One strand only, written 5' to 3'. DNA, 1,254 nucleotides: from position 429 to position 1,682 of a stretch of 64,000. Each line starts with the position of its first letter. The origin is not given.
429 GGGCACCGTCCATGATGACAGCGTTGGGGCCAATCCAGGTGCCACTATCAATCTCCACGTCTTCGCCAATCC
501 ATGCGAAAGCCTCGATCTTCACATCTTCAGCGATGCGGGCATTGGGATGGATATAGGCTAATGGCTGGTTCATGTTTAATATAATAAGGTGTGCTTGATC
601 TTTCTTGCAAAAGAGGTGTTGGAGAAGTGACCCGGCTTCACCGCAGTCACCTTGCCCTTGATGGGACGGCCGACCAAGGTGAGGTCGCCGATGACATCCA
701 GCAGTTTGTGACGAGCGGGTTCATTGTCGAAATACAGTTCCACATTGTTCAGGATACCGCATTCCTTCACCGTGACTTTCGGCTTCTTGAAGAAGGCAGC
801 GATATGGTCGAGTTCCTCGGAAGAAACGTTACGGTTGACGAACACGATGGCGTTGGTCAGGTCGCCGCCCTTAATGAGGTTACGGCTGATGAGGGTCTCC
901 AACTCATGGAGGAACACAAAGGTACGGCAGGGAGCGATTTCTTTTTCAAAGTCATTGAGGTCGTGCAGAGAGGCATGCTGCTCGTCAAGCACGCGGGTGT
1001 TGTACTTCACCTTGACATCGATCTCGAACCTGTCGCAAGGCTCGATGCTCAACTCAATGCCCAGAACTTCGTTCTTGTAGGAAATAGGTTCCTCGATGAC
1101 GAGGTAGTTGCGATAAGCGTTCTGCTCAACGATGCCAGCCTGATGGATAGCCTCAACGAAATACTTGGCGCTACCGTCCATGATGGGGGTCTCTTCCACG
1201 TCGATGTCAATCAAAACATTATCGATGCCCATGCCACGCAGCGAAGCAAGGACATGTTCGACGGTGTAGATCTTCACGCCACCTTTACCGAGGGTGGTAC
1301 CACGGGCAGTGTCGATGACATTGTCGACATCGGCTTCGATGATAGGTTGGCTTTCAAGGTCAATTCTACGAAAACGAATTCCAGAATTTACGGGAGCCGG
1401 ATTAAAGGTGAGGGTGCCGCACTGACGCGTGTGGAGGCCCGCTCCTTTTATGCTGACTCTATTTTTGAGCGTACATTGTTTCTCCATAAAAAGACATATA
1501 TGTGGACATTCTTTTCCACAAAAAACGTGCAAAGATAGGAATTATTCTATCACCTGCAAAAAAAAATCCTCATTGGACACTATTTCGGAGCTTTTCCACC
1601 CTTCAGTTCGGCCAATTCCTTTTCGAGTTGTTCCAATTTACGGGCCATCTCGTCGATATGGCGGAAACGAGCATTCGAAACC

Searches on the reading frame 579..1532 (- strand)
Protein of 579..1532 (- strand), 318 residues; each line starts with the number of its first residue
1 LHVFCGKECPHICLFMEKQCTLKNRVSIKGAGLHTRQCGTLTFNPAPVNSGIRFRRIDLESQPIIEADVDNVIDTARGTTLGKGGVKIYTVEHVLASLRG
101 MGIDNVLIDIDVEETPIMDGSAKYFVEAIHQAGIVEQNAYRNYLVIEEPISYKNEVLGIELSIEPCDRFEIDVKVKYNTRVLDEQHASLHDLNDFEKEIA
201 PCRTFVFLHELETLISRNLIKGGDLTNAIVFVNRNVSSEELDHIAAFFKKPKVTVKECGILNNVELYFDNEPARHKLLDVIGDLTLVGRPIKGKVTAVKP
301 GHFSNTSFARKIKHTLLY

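Call 90: search_protein_families(library=pfam, alignment_id=A7, max_evalue=0.000001)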
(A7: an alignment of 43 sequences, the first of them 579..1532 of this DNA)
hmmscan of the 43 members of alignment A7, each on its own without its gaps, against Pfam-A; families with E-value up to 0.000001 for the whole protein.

A. member 1, window:579-1532:- (318 aa): 1 family
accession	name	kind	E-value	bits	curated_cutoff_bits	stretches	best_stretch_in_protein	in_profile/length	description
PF03331.19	LpxC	-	1.2e-86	291.1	27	1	19-312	1-266/268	UDP-3-O-acyl N-acetylglycosamine deacetylase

B. families by the number of members that match (of 43 scanned): 58 families (the first 25 are shown)
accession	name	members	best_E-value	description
PF00919.26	UPF0004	2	1.7e-27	Uncharacterized protein family UPF0004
PF04055.27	Radical_SAM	2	2.3e-27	Radical SAM superfamily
PF04343.18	DUF488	2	1.2e-21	Domain of unknown function DUF488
PF02350.25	Epimerase_2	1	2e-97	UDP-N-acetylglucosamine 2-epimerase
PF03331.19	LpxC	1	1.2e-86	UDP-3-O-acyl N-acetylglycosamine deacetylase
PF02606.20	LpxK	1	2e-80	Tetraacyldisaccharide-1-P 4'-kinase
PF06826.17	Asp-Al_Ex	1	2.4e-78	Predicted Permease Membrane Region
PF01784.24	DUF34_NIF3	1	4.4e-77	Duf34/NIF3 (NGG1p interacting factor 3)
PF00155.27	Aminotran_1_2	1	9e-77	Aminotransferase class I and II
PF02567.21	PhzC-PhzF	1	1.5e-63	Phenazine biosynthesis-like protein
PF01209.24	Ubie_methyltran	1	2.2e-63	ubiE/COQ5 methyltransferase family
PF14063.11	DUF4254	1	6.7e-60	Protein of unknown function (DUF4254)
PF13336.12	AcetylCoA_hyd_C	1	1.4e-58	Acetyl-CoA hydrolase/transferase C-terminal domain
PF21948.1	LplA-B_cat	1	1.3e-57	Lipoyl protein ligase A/B catalytic domain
PF01171.26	ATP_bind_3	1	1e-53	PP-loop family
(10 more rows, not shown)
